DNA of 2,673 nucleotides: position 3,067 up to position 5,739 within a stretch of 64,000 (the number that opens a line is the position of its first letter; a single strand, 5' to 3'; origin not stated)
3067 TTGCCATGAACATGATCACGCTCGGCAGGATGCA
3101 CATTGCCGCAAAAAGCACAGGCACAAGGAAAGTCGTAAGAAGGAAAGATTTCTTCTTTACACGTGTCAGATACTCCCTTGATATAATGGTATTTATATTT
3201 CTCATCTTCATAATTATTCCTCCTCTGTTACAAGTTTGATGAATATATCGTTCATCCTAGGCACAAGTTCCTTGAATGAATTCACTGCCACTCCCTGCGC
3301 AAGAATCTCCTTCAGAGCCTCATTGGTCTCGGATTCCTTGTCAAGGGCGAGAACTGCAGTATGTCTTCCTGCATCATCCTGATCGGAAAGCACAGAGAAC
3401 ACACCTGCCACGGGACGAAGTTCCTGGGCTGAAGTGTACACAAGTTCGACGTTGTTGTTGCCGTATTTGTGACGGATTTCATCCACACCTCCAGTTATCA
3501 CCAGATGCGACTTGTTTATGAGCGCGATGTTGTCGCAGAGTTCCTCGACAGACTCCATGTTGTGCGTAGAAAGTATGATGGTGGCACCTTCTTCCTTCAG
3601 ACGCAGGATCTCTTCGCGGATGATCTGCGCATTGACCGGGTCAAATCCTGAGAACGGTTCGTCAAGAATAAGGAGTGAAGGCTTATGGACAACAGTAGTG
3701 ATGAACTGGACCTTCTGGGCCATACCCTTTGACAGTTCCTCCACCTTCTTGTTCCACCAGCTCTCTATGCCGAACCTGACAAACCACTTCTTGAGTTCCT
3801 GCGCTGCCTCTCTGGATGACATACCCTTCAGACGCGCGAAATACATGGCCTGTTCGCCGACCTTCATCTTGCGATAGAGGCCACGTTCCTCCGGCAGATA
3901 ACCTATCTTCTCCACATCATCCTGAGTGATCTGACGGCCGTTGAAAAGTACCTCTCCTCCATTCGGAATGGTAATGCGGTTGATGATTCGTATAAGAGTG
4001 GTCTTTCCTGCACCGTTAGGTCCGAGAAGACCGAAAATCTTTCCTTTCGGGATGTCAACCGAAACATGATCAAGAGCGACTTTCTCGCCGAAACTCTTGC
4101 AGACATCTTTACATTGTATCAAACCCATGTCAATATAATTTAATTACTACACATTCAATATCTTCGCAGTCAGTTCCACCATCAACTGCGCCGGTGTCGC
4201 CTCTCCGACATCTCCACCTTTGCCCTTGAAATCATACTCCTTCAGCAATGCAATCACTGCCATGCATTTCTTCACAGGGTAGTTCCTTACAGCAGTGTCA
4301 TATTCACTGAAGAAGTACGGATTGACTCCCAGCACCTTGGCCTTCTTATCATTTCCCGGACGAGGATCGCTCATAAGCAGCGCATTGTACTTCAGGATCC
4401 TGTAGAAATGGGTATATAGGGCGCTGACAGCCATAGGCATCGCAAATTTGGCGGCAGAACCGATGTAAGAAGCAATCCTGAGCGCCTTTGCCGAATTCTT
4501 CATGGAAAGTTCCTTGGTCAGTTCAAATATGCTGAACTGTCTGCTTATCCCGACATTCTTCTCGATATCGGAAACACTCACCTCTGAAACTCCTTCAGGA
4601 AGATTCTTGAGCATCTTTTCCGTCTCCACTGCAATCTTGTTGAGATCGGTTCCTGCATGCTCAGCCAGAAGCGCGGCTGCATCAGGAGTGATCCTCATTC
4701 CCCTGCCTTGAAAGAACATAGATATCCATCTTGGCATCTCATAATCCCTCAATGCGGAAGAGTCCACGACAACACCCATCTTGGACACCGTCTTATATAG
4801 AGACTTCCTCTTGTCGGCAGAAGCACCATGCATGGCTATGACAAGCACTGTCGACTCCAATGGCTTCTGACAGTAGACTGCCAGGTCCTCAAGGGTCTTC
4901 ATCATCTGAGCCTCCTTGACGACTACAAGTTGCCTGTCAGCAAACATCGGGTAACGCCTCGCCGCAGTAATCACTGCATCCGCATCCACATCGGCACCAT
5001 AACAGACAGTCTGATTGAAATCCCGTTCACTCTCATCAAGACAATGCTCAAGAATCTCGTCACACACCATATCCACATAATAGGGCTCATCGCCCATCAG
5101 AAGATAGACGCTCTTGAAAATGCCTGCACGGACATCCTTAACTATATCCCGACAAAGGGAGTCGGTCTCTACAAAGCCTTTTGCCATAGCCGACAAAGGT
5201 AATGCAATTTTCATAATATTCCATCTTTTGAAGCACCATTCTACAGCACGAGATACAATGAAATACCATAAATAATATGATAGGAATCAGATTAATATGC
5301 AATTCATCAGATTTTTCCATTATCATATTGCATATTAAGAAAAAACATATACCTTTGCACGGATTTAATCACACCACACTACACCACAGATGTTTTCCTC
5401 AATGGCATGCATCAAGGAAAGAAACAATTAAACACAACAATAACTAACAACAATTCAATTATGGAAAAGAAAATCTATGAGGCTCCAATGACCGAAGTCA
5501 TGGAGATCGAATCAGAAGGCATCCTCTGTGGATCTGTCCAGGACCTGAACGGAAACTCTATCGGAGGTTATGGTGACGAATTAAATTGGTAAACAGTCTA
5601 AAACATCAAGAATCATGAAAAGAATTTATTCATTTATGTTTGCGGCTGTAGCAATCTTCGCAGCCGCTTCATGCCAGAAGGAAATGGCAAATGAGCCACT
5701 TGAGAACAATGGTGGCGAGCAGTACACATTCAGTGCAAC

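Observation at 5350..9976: Candidate invertible two-cassette switch between alternative fimbrillin-like adhesins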

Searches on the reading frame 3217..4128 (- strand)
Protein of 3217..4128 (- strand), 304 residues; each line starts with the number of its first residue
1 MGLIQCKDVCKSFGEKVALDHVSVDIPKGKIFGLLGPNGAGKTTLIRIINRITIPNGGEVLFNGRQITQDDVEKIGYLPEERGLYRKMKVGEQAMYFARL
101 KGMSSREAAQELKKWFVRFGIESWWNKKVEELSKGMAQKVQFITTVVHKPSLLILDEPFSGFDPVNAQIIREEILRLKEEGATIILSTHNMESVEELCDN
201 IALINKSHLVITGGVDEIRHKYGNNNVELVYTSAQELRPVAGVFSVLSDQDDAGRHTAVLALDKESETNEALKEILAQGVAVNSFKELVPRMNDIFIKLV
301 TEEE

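Call 9: search_protein_families(library=pfam, proteins=[window:3217-4128:-], max_evalue=0.01)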
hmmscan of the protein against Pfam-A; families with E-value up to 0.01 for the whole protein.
window:3217-4128:- (304 aa): 11 families
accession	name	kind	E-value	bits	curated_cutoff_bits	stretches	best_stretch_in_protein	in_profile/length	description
PF00005.33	ABC_tran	-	6.9e-30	104.9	25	1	19-159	1-136/137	ABC transporter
PF13732.12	DrrA1-3_C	-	3.3e-16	60.2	27.4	1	213-300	1-81/81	ATP-binding protein DrrA1-3-like, C-terminal domain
PF13304.12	AAA_21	-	1.1e-15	59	27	2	130-193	236-302/304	AAA domain, putative AbiEii toxin, Type IV TA system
PF13476.12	AAA_23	-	0.00082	20.5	27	1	20-50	11-40/201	AAA domain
PF13555.12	AAA_29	-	0.0027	17.9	27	1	22-63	15-55/61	P-loop containing region of AAA domain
PF13166.12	AAA_13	-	0.0028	16.9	36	0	36-52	23-39/713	AAA domain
PF02463.25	SMC_N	-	0.0057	16.5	40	0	140-203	149-211/220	RecF/RecN/SMC N terminal domain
PF01695.23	IstB_IS21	-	0.0075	16.2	24.1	0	139-198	143-203/238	IstB-like ATP binding protein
PF13604.12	AAA_30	-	0.0076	16.4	27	0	31-61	20-50/191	AAA domain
PF03193.22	RsgA_GTPase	-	0.0081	16.4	30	0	25-50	103-127/174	RsgA GTPase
PF00004.35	AAA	-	0.0094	16.8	21.2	0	34-51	3-20/131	ATPase family associated with various cellular activities (AAA)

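Call 10: search_protein_families(library=ncbifam, proteins=[window:3217-4128:-], max_evalue=0.01)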
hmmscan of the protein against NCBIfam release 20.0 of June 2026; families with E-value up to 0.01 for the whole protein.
window:3217-4128:- (304 aa): 189 families (the best 25 are shown)
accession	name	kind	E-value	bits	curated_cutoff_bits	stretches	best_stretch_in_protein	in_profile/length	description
TIGR01188.1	drrA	subfamily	1.6e-61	208.2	312.45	1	11-300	1-301/302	daunorubicin resistance ABC transporter, ATP-binding protein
TIGR03522.1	GldA_ABC_ATP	equivalog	1.3e-55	189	402.6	1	4-295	3-296/301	gliding motility-associated ABC transporter ATP-binding subunit GldA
TIGR03740.1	galliderm_ABC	subfamily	5.2e-46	157.1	309.75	1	5-215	2-208/223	lantibiotic protection ABC transporter ATP-binding subunit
NF033858.1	ABC2_perm_RbbA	equivalog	7.5e-45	153.2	1050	1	4-233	267-499/909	ribosome-associated ATPase/putative transporter RbbA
TIGR03864.1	PQQ_ABC_ATP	hypoth_equivalog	2.2e-42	145.1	302.25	1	4-233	2-234/236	ABC transporter, ATP-binding subunit, PQQ-dependent alcohol dehydrogenase system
NF010059.0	PRK13536.1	equivalog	1.4e-41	142.4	549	1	4-240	44-284/342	nodulation factor ABC transporter ATP-binding protein NodI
NF010060.0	PRK13537.1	equivalog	4.4e-41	140.8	521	1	3-241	15-257/314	nodulation factor ABC transporter ATP-binding protein NodI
TIGR04406.1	LPS_export_lptB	equivalog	5.4e-40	137.2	240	1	4-231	2-232/239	LPS export ABC transporter ATP-binding protein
TIGR01288.1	nodI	equivalog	2.5e-39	135.1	424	1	4-242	5-247/303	nodulation factor ABC transporter ATP-binding protein NodI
TIGR01186.1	proV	subfamily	1.2e-36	126.5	326.6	1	13-229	3-228/363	betaine/proline/choline family ABC transporter ATP-binding protein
TIGR04521.1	ECF_ATPase_2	equivalog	5.4e-35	120.8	330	1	15-220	17-234/279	energy-coupling factor transporter ATPase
NF043075.1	MMSYN1_0197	equivalog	6.2e-34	117.4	550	1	3-226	2-228/341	spermidine/putrescine ABC transporter ATP-binding protein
TIGR03265.1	PhnT2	equivalog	3.4e-33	115.3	457.7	1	4-220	5-224/353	putative 2-aminoethylphosphonate ABC transporter ATP-binding protein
NF040933.2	ABC_arch_GlcV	equivalog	4.8e-33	114.5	450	1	4-227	3-238/357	glucose ABC transporter ATP-binding protein GlcV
NF040840.2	tungstate_WtpC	equivalog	5.1e-33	114.8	440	1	4-227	2-227/347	tungstate ABC transporter ATP-binding protein WtpC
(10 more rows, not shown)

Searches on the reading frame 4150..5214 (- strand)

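Call 9: search_protein_families(library=pfam, proteins=[window:4150-5214:-], max_evalue=0.01)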
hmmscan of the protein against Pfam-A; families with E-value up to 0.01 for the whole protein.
window:4150-5214:- (355 aa): 2 families
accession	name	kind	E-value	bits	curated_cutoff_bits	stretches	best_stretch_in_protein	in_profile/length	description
PF06144.19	DNA_pol3_delta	-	2.4e-14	53.8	21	1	37-151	1-122/124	DNA polymerase III, delta subunit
PF21694.2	DNA_pol3_delta_C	-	3.3e-05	24.3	27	1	228-341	3-113/121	DNA polymerase III delta subunit, C-terminal domain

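Call 10: search_protein_families(library=ncbifam, proteins=[window:4150-5214:-], max_evalue=0.01)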
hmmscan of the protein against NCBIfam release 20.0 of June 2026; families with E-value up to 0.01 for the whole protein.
window:4150-5214:- (355 aa): 4 families
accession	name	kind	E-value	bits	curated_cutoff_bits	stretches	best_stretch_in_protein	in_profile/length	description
TIGR01128.2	holA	equivalog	9.9e-68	228.8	80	1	36-344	1-308/316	DNA polymerase III subunit delta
NF004165.0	PRK05629.1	equivalog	1.4e-17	63.8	301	1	34-336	7-303/319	DNA polymerase III subunit delta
NF005918.0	PRK07914.1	equivalog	3.7e-07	29.9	420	1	33-254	5-228/321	hypothetical protein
NF006302.0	PRK08487.1-5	equivalog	3e-06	27.1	296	1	30-281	12-251/323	DNA polymerase III subunit delta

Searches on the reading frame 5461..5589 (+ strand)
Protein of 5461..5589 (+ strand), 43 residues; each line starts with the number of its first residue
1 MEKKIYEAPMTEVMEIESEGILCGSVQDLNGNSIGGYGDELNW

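Call 9: search_protein_families(library=pfam, proteins=[window:5461-5589:+], max_evalue=0.01)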
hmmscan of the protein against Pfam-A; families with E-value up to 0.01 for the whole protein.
window:5461-5589:+ (43 aa): 0 families

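Call 10: search_protein_families(library=ncbifam, proteins=[window:5461-5589:+], max_evalue=0.01)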
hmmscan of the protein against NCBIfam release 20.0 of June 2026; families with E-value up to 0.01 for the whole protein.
window:5461-5589:+ (43 aa): 0 families

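Call 24: find_encoding_contigs(protein=window:5461-5589:+, flank=7000, max_places=10)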
Protein window:5461-5589:+ (43 aa): 24 contigs read that carry it; 6 places shown.
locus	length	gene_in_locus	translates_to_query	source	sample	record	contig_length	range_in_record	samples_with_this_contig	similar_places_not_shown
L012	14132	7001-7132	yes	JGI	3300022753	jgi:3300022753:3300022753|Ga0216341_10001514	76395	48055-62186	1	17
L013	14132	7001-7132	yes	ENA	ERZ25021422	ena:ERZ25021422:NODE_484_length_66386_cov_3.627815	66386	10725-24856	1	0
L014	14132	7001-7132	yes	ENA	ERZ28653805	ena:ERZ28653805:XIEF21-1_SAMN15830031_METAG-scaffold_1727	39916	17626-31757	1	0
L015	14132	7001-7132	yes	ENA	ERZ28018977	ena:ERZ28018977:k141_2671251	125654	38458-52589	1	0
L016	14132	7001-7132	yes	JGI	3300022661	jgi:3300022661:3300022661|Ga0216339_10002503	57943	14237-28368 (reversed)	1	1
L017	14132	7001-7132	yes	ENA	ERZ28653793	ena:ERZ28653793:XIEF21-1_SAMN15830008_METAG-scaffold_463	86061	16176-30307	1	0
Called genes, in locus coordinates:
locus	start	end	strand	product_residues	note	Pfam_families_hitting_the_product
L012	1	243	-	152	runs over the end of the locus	-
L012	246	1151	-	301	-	PF27840:ScmC (faint)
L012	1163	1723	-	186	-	PF02659:Mntp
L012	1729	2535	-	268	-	PF00149:Metallophos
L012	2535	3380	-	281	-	PF02872:5_nucleotid_C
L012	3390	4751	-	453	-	PF12698:ABC2_membrane_3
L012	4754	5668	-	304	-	PF00005:ABC_tran, PF13304:AAA_21, PF13732:DrrA1-3_C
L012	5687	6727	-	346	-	PF06144:DNA_pol3_delta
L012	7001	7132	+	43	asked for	-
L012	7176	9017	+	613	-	-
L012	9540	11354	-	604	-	-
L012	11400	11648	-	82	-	-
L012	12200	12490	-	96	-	PF02482:Ribosomal_S30AE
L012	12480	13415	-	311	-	PF00589:Phage_integrase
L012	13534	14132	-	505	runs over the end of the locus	PF01743:PolyA_pol, PF12627:PolyA_pol_RNAbd, PF01966:HD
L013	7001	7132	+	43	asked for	-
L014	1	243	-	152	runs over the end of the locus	-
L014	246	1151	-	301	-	PF27840:ScmC (weak)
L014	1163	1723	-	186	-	PF02659:Mntp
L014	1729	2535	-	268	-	PF00149:Metallophos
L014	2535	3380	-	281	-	PF02872:5_nucleotid_C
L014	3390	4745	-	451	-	PF12698:ABC2_membrane_3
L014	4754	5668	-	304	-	PF00005:ABC_tran, PF13304:AAA_21, PF13732:DrrA1-3_C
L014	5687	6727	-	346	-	PF06144:DNA_pol3_delta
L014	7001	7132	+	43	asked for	-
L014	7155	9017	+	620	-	-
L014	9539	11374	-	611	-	-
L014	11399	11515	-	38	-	-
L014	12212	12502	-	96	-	PF02482:Ribosomal_S30AE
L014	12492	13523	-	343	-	PF02899:Phage_int_SAM_1 (weak), PF00589:Phage_integrase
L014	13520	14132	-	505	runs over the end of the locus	PF01743:PolyA_pol, PF12627:PolyA_pol_RNAbd, PF01966:HD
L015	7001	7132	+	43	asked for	-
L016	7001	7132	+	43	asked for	-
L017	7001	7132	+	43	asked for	-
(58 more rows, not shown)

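Call 33: find_encoding_contigs(protein=L014:11399-11512:-, flank=7000, max_places=10)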
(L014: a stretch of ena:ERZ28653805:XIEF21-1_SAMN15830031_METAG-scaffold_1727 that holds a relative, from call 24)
Protein L014:11399-11512:- (37 aa): no gene with exactly this product is on record in the collection.

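Call 34: find_encoding_contigs(protein=L014:11402-11515:-, flank=7000, max_places=10)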
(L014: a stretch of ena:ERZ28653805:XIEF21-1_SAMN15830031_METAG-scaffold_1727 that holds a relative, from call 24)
Protein L014:11402-11515:- (38 aa): 11 contigs read that carry it; 10 places shown.
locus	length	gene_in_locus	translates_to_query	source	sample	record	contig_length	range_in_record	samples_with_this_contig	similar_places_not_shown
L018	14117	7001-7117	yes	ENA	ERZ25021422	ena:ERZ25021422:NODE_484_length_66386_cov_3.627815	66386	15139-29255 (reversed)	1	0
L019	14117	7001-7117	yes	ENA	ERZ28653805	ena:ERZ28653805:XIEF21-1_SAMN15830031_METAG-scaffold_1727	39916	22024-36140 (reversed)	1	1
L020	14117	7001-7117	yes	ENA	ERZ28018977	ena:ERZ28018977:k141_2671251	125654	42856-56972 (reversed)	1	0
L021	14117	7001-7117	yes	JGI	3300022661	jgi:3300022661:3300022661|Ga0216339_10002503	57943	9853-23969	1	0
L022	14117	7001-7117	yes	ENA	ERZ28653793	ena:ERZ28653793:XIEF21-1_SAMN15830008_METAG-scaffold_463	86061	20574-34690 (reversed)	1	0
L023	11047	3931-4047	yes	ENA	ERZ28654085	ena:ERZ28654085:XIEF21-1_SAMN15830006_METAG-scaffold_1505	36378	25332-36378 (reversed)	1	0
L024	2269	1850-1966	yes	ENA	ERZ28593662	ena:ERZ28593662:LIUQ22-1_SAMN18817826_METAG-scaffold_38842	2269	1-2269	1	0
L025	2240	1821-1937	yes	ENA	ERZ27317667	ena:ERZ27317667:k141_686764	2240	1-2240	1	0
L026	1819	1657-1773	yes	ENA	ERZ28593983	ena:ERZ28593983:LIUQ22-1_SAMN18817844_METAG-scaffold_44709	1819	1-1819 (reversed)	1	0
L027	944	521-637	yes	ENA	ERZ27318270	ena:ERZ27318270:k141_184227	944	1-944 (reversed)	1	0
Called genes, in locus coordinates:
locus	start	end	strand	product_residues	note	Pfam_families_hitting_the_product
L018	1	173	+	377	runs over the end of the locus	PF04230:PS_pyruv_trans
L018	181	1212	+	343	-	PF00535:Glycos_transf_2, PF10111:Glyco_tranf_2_2, PF13641:Glyco_tranf_2_3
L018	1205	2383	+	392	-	PF13439:Glyco_transf_4 (faint), PF00534:Glycos_transf_1, PF13692:Glyco_trans_1_4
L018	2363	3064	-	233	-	PF00849:PseudoU_synth_2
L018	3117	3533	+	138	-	PF13588:HSDR_N_2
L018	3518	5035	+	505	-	PF01743:PolyA_pol, PF12627:PolyA_pol_RNAbd, PF01966:HD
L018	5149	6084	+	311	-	PF00589:Phage_integrase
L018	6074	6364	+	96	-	PF02482:Ribosomal_S30AE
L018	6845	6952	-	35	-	-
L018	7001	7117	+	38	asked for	-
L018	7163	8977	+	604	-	-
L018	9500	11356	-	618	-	-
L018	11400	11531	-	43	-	-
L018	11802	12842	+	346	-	PF06144:DNA_pol3_delta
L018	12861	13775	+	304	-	PF00005:ABC_tran, PF13304:AAA_21, PF13732:DrrA1-3_C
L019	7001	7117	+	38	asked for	-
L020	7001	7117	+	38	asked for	-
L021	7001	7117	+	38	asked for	-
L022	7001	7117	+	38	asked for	-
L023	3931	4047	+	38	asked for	-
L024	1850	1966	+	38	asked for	-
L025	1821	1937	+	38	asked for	-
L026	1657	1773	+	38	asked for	-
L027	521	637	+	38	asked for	-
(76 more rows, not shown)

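Call 53: find_homologous_proteins(query=window:5461-5589:+, max_evalue=0.1)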
Query window:5461-5589:+ (43 aa): 5 proteins with E <= 0.1 among 5 candidates. Only proteins of 23 to 76 residues were searched: fused or split forms outside these lengths cannot appear, so this answer is no evidence that the protein stands alone or is whole; lengths 'longer' or 'shorter' looks for them.
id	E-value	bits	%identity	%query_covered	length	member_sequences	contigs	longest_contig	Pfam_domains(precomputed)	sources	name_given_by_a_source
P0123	3.4e-21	90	100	100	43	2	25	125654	-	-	-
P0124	6.7e-20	86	98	100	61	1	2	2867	-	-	-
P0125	1.8e-16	76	88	100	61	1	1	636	-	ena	-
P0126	2.3e-15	72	84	100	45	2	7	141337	-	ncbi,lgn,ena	-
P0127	1.5e-5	42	96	58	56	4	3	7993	-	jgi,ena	-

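Call 99: search_protein_representatives(alignment_id=A3)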
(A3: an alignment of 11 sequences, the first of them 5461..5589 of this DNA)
Query: 11 sequences, 39 profile positions. Proteins with E-value up to 0.001 (for the whole library): 785; up to 1e-10: 11; up to 1e-30: 0. The best 150 are listed.
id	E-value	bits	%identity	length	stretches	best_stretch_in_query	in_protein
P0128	1.8e-18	81.9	-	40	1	1-39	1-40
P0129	1.9e-16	75.4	-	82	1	1-39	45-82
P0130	5.7e-16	73.8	-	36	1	1-38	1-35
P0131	2.0e-15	72.1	-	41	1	1-37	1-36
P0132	2.7e-15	71.7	-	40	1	1-39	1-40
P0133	2.1e-14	68.8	-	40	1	1-39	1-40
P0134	2.0e-12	62.5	-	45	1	3-39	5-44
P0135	5.8e-12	61.0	-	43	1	2-39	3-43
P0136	7.7e-12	60.6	-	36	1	1-38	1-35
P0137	1.2e-11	60.0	-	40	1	1-38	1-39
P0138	8.2e-11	57.3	-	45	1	2-39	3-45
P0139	2.1e-10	56.1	-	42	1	4-39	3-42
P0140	1.4e-09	53.4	-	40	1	1-34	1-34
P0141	2.5e-09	52.6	-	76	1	1-39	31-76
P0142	2.5e-09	52.6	-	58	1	2-38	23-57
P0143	3.2e-09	52.3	-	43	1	1-39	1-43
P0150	4.5e-09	51.8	-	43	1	1-38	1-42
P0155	1.4e-08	50.2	-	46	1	1-39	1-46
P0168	1.0e-07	47.4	-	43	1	1-39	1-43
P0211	1.3e-06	43.9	-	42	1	1-39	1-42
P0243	3.2e-06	42.7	-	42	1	5-39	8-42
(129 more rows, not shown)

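Call 100: list_cluster_members(proteins=[P0128, P0130, P0131, P0134, P0135, P0138, P0143, P0150, P0155, P0168])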
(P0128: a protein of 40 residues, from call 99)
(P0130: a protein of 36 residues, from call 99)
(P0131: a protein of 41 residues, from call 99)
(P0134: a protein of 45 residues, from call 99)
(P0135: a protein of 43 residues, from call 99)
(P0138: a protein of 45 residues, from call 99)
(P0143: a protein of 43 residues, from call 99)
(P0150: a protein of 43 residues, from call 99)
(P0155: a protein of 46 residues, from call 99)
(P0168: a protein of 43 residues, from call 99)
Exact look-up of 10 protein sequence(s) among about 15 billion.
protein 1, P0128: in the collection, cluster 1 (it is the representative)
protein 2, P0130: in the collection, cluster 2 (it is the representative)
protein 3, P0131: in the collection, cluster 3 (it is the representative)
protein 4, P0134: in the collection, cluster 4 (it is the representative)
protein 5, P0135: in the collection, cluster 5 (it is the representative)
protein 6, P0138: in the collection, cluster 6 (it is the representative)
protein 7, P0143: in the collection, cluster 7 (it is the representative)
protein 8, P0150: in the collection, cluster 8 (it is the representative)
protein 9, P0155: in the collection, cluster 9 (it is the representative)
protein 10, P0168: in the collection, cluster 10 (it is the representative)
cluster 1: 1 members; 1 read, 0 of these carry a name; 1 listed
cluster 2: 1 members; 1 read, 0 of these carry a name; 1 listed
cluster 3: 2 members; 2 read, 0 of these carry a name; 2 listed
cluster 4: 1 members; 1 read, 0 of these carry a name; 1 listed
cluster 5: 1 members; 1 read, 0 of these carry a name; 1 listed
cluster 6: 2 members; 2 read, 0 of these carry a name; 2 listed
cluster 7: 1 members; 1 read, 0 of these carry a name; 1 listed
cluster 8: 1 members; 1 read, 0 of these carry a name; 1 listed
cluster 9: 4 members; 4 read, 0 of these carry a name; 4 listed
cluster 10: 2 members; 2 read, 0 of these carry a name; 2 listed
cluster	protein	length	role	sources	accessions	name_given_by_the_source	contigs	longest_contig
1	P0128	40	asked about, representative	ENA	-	-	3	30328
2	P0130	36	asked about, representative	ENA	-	-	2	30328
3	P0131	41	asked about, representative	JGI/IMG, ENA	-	-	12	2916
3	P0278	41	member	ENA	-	-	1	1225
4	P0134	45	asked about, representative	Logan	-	-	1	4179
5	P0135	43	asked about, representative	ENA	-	-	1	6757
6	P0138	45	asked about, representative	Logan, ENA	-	-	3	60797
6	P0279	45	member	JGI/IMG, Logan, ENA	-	-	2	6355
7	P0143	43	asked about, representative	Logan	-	-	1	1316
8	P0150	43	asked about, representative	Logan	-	-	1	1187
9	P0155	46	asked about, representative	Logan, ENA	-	-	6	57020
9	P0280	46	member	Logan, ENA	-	-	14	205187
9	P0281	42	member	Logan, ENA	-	-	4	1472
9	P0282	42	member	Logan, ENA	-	-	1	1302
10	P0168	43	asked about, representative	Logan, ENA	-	-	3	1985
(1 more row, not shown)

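Call 102: find_encoding_contigs(protein=P0211, flank=4000, max_places=3)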
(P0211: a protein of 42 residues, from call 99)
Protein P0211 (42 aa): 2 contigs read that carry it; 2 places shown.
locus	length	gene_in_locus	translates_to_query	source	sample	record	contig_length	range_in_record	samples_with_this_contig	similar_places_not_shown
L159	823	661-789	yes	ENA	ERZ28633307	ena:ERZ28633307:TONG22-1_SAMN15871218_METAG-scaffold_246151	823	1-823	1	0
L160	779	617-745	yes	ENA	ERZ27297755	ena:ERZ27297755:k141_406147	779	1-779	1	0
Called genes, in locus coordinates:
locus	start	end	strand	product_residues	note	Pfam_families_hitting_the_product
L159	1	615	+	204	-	?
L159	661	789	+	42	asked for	-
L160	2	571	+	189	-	?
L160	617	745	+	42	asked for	-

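Call 103: find_encoding_contigs(protein=P0243, flank=4000, max_places=3)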
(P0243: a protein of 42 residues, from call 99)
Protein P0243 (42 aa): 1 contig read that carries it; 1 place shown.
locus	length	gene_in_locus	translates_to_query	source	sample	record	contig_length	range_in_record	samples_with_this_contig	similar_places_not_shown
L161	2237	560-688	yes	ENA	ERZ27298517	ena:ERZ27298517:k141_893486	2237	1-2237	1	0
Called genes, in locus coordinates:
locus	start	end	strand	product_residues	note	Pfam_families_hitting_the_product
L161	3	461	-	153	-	?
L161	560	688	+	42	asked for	-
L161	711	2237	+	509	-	?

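Call 105: search_protein_families(library=pfam, proteins=[L161:711-2237:+, L159:1-615:+], max_evalue=0.01)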
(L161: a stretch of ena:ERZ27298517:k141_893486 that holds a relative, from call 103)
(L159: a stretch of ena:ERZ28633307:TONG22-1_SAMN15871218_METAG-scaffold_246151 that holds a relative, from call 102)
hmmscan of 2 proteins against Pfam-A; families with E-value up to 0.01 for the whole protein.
L161:711-2237:+ (509 aa): 0 families

L159:1-615:+ (204 aa): 0 families
